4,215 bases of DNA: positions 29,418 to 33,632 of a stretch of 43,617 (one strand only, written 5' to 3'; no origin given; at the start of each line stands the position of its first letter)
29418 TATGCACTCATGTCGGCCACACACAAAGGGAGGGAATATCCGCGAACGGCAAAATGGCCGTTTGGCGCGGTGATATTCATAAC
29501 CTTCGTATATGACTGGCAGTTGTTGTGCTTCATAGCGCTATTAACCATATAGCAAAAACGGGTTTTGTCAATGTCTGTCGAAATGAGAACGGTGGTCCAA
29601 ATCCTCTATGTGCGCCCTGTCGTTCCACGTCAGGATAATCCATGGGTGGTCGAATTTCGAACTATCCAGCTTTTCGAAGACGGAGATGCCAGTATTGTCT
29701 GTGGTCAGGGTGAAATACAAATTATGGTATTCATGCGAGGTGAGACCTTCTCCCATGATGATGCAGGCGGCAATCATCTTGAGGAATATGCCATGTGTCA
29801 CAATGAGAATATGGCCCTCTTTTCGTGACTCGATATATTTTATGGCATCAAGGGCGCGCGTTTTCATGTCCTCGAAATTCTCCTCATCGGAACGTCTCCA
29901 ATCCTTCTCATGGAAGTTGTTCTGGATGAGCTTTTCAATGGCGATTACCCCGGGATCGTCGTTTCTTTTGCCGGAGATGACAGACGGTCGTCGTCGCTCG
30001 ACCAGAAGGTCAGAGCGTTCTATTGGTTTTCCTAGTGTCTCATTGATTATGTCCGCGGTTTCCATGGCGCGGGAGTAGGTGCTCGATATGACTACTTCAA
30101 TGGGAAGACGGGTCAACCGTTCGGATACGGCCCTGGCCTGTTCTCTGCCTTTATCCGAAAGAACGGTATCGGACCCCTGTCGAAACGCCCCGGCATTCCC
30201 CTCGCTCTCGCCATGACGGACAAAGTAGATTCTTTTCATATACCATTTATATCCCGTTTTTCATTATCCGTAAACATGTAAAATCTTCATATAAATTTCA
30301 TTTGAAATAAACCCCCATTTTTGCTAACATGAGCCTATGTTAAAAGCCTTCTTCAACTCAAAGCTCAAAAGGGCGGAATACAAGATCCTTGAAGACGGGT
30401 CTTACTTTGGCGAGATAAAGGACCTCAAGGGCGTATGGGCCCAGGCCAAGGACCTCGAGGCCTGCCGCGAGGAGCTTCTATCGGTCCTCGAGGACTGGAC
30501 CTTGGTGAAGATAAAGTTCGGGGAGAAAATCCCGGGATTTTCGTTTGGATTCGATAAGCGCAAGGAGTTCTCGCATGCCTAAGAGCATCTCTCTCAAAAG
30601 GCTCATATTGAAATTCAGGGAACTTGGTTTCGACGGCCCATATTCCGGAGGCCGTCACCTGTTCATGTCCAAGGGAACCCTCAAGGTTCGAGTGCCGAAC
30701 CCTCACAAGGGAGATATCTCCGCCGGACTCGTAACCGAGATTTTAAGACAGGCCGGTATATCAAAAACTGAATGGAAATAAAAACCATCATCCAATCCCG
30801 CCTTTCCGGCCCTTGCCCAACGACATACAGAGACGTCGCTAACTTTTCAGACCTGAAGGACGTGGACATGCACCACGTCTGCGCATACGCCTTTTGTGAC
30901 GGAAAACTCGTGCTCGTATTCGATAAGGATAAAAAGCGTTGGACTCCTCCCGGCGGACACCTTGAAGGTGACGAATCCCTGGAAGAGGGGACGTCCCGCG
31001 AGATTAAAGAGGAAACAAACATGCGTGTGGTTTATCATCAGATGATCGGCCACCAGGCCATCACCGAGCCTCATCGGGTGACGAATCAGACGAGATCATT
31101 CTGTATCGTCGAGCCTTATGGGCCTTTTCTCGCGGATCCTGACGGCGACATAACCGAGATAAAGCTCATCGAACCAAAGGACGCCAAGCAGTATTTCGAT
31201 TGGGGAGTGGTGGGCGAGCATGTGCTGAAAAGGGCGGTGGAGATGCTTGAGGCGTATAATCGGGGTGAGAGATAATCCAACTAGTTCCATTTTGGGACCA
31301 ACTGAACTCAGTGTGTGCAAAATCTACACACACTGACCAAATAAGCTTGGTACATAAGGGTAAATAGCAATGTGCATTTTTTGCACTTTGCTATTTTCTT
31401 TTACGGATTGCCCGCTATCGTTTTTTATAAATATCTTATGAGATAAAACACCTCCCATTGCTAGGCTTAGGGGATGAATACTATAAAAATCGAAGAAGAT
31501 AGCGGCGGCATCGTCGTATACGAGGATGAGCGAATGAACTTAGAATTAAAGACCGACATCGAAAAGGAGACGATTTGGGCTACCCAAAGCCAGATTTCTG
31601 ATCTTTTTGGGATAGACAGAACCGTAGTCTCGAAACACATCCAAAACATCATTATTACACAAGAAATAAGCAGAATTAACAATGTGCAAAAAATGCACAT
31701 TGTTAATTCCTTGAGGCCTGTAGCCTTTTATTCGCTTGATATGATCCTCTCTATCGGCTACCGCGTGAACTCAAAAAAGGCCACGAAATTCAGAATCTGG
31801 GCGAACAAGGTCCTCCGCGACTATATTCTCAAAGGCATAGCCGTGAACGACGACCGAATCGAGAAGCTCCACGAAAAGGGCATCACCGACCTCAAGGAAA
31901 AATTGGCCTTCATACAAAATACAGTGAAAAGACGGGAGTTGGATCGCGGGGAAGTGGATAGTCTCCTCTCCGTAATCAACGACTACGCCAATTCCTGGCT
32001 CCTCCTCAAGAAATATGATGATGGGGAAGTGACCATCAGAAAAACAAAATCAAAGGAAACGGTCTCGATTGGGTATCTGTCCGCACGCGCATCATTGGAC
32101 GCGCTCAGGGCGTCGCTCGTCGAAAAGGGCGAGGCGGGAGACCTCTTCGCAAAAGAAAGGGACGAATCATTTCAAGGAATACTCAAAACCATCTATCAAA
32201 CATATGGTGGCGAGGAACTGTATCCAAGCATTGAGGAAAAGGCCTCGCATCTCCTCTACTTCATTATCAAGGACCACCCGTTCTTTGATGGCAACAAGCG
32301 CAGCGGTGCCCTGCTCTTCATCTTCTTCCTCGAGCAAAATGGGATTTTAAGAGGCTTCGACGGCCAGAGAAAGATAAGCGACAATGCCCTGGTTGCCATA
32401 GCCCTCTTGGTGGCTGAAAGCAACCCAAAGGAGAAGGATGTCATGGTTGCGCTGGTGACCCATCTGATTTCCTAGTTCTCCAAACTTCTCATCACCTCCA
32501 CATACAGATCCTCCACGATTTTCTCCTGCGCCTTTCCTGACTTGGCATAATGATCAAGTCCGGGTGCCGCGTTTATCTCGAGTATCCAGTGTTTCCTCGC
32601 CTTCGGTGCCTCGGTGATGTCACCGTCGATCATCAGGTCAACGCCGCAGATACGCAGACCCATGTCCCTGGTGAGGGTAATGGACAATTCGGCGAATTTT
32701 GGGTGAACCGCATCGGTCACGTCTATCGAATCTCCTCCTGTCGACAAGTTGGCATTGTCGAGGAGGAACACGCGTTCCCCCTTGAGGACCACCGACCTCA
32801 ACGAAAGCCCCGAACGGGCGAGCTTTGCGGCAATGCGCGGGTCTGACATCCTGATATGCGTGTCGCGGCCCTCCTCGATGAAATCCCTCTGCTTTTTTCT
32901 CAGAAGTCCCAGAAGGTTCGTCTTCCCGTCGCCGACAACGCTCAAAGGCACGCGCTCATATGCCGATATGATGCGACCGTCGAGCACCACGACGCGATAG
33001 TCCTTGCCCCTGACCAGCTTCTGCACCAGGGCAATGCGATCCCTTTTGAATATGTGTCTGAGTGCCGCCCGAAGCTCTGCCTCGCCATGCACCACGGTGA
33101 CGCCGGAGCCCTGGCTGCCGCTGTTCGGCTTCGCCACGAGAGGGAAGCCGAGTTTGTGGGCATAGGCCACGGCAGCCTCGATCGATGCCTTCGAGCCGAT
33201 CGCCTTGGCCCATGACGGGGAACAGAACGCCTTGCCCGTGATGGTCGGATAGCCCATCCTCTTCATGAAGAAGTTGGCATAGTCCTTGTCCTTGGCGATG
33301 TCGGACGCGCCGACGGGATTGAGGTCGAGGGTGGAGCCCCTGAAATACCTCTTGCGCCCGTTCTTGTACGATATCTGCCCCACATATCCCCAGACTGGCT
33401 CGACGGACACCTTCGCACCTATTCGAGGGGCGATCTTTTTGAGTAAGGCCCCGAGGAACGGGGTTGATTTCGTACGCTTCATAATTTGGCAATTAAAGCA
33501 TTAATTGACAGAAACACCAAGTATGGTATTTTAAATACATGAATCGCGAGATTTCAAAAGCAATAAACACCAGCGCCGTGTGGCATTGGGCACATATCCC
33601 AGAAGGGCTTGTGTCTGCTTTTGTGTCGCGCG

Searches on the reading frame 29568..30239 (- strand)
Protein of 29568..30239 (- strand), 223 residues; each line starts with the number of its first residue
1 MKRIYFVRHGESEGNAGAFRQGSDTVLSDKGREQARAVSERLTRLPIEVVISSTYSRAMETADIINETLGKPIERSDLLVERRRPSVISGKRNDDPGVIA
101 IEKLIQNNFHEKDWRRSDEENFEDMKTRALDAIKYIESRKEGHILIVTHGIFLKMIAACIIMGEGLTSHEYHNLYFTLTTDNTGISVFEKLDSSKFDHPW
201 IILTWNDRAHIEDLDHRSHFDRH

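Call 6: search_protein_families(library=pfam, proteins=[window:29568-30239:-], max_evalue=0.01)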
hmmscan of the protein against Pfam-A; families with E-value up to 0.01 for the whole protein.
window:29568-30239:- (223 aa): 1 family
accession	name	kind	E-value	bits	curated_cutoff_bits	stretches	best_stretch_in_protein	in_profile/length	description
PF00300.27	His_Phos_1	-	9.3e-34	117.2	21.7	1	4-189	1-180/194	Histidine phosphatase superfamily (branch 1)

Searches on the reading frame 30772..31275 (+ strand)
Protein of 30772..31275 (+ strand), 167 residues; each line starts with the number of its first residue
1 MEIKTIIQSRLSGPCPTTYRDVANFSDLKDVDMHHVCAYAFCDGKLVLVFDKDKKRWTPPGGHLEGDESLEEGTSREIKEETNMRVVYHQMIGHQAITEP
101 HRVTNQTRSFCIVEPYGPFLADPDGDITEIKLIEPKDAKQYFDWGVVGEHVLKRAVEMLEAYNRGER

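Call 6: search_protein_families(library=pfam, proteins=[window:30772-31275:+], max_evalue=0.01)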
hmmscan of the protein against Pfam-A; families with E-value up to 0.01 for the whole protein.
window:30772-31275:+ (167 aa): 1 family
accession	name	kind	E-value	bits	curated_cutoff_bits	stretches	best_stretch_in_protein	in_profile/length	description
PF00293.34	NUDIX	-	1.3e-09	38.6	21.1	1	41-140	10-119/134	NUDIX domain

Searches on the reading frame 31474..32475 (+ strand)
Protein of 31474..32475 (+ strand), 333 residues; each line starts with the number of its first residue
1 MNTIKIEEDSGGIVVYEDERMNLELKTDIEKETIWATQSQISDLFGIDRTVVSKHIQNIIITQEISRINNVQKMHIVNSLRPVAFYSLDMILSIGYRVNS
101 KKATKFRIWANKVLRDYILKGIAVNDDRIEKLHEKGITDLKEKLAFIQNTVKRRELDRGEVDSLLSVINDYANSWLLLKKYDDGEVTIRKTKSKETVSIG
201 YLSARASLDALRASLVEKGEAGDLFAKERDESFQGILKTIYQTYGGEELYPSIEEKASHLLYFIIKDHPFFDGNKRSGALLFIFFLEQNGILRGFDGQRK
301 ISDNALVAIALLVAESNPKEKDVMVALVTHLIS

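Call 6: search_protein_families(library=pfam, proteins=[window:31474-32475:+], max_evalue=0.01)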
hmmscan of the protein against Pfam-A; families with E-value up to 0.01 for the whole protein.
window:31474-32475:+ (333 aa): 2 families
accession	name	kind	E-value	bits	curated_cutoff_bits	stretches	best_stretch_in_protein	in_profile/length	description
PF13310.11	Virulence_RhuM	-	2.7e-20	73.2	33.7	1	69-147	7-84/252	Virulence protein RhuM family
PF02661.23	Fic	-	1.9e-10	41.9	24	1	229-286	24-93/93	Fic/DOC family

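Call 10: search_protein_families(library=padloc, proteins=[window:31474-32475:+], max_evalue=0.01)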
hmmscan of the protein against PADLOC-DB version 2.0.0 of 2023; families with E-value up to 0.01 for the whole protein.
window:31474-32475:+ (333 aa): 39 families (the best 25 are shown)
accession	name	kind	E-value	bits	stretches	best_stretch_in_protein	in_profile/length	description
PDLC04965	PDC-S23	-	1.7e-115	383.9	1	11-332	5-323/327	-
PDLC04963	PDC-S23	-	9.2e-109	361.7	1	13-332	4-307/312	-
PDLC04964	PDC-S23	-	5.9e-106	352.4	1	13-332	6-327/331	-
PDLC04854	PDC-S05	-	1.4e-54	183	1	11-212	4-206/212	-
PDLC04848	PDC-S05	-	1.2e-48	164.2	2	13-224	5-216/291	-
PDLC04872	PDC-S05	-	1.5e-40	136.5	1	12-136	6-136/152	-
PDLC04858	PDC-S05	-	2e-40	135.8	1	11-134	5-131/138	-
PDLC04879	PDC-S05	-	7.5e-40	135.2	1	9-145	3-141/285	-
PDLC04853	PDC-S05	-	6.3e-39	132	1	9-135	4-136/336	-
PDLC04851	PDC-S05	-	7.1e-38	128.5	1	6-148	5-153/342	-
PDLC04852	PDC-S05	-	1.1e-37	127.8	1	1-148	1-156/346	-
PDLC04876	PDC-S05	-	2.2e-37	126.5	1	9-148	6-151/174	-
PDLC04870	PDC-S05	-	1.4e-34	117.3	1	6-149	4-150/214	-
PDLC04868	PDC-S05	-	1.6e-34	117.5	1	12-132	7-133/335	-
PDLC04843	PDC-S05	-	1.9e-34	117.3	1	9-134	4-132/330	-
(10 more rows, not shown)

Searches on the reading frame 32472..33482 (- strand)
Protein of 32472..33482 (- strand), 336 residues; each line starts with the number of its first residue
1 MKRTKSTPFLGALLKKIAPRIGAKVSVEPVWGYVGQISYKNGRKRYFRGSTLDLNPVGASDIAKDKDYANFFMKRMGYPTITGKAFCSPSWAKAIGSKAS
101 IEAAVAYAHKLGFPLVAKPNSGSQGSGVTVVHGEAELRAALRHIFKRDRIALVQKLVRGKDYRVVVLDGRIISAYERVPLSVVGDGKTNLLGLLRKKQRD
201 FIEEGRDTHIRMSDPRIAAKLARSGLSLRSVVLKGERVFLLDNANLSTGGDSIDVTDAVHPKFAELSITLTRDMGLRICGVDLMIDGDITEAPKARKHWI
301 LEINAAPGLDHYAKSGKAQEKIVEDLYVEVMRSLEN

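Call 6: search_protein_families(library=pfam, proteins=[window:32472-33482:-], max_evalue=0.01)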
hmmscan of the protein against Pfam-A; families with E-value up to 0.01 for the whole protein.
window:32472-33482:- (336 aa): 8 families
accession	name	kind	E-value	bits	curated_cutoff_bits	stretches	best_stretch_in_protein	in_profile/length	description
PF08443.16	RimK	-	3.5e-12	46.8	21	2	109-190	37-116/188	RimK-like ATP-grasp domain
PF07478.18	Dala_Dala_lig_C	-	7.1e-10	39.2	24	1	102-174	26-101/204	D-ala D-ala ligase C-terminus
PF02786.22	CPSase_L_D2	-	1.5e-05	25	19.8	1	96-154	22-80/211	Carbamoyl-phosphate synthase L chain, ATP binding domain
PF05770.16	Ins134_P3_kin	-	5.9e-05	23.1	23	0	231-311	110-187/201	Inositol 1,3,4-trisphosphate 5/6-kinase ATP-grasp domain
PF02655.19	ATP-grasp_3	-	9.8e-05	22.9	23.2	1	114-168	33-80/160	ATP-grasp domain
PF02222.28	ATP-grasp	-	0.0033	17.5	27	1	103-157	21-76/179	ATP-grasp domain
PF14397.11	ATPgrasp_ST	-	0.0036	17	31.4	0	97-151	45-101/278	Sugar-transfer associated ATP-grasp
PF14398.11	ATPgrasp_YheCD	-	0.004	16.9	26.8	0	263-321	189-243/255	YheC/D like ATP-grasp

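Call 9: search_protein_families(library=ncbifam, proteins=[window:32472-33482:-], max_evalue=0.01)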
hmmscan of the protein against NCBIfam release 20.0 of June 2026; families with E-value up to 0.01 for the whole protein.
window:32472-33482:- (336 aa): 49 families (the best 25 are shown)
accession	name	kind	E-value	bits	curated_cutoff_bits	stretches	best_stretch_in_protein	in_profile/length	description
NF010623.0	PRK14016.1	subfamily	5.9e-52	176.9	877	1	46-319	195-459/871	cyanophycin synthetase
TIGR02068.2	cya_phycin_syn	equivalog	5.8e-51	173.5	850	1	59-327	207-471/862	cyanophycin synthetase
NF002688.0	PRK02471.1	equivalog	3.1e-42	144.9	425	1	103-328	516-753/756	bifunctional glutamate--cysteine ligase GshA/glutathione synthetase GshB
TIGR03103.1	trio_acet_GNAT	equivalog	9.8e-29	100.3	569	1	103-319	323-534/547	N-acetylglutaminylglutamine synthetase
TIGR01435.1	glu_cys_lig_rel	equivalog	3.8e-24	84.9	656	1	101-319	497-709/719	bifunctional glutamate--cysteine ligase/glutathione synthetase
TIGR00768.1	rimK_fam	subfamily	4.9e-17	62.2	143.4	2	89-177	109-193/276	RimK family alpha-L-glutamate ligase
NF002378.0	PRK01372.1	subfamily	9.1e-13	47.6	243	1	57-175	92-197/305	D-alanine--D-alanine ligase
TIGR02144.1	LysX_arch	equivalog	1.3e-11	44.2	275.6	1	99-178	109-194/281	lysine biosynthesis protein LysX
NF040720.1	MptN_Meth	equivalog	4e-11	42.5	350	2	99-178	123-206/291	tetrahydromethanopterin:alpha-L-glutamate ligase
TIGR01205.1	D_ala_D_alaTIGR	subfamily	5.5e-10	38.7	245.65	1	57-178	98-213/318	D-alanine--D-alanine ligase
NF002528.0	PRK01966.1-4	subfamily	1.7e-07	30.4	262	1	57-169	133-242/366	D-alanine--D-alanine ligase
NF011170.0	PRK14572.1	equivalog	5.2e-07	29.1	489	1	57-180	122-239/351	D-alanyl-alanine synthetase A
NF000207.3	D_ala_D_ser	equivalog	2.1e-06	27.1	520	1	102-167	159-224/342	D-alanine--D-serine ligase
NF000093.1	D_ala_D_ser_VanN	exception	2.8e-06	26.6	700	1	103-167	161-225/343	D-alanine--D-serine ligase VanN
NF002563.0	PRK02186.1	subfamily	4.8e-06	25.1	625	1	102-167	132-198/890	argininosuccinate lyase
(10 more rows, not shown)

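Call 10: search_protein_families(library=padloc, proteins=[window:32472-33482:-], max_evalue=0.01)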
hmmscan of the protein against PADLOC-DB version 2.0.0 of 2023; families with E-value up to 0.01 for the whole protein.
window:32472-33482:- (336 aa): 0 families
